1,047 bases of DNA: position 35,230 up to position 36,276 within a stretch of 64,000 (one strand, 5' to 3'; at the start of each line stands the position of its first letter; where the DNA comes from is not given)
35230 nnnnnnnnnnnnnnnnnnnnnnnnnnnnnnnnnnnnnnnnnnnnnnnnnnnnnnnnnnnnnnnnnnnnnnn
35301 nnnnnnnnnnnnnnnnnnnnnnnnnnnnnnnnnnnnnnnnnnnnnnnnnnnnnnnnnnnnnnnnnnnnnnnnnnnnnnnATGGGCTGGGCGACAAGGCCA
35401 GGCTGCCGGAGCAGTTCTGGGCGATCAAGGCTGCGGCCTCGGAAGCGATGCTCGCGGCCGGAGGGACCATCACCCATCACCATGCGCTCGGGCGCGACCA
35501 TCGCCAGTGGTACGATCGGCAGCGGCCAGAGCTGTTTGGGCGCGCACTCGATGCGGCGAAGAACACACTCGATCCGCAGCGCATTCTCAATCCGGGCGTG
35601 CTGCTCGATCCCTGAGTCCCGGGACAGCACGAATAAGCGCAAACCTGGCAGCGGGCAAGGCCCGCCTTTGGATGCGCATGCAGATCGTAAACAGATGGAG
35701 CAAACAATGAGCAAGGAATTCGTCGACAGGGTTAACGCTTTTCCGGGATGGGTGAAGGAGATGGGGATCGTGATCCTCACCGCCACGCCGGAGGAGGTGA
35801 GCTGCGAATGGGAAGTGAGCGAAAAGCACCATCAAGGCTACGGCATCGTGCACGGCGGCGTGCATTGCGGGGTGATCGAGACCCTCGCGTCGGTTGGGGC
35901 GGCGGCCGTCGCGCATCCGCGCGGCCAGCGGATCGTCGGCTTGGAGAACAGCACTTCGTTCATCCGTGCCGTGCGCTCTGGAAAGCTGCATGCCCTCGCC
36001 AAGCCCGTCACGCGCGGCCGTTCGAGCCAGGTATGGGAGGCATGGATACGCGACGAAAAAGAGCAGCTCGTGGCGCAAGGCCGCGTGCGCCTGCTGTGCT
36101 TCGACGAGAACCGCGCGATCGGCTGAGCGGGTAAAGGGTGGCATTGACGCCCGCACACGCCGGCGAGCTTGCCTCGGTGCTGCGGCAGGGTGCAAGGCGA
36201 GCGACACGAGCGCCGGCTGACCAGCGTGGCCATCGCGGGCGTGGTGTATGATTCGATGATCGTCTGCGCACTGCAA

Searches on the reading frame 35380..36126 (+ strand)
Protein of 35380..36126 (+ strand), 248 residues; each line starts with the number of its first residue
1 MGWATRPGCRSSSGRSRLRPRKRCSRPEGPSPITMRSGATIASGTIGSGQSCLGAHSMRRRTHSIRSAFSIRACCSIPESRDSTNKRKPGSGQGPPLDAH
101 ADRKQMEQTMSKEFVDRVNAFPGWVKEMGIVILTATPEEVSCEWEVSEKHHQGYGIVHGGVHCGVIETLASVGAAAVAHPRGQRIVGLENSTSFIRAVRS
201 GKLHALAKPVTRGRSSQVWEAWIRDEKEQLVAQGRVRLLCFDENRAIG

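Call 11: search_protein_families(library=pfam, proteins=[window:35380-36126:+], max_evalue=0.0001)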
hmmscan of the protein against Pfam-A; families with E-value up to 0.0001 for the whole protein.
window:35380-36126:+ (248 aa): 1 family
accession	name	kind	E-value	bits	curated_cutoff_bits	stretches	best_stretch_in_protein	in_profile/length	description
PF03061.28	4HBT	-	6.2e-13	49.3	20.6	1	154-231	1-78/79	Thioesterase superfamily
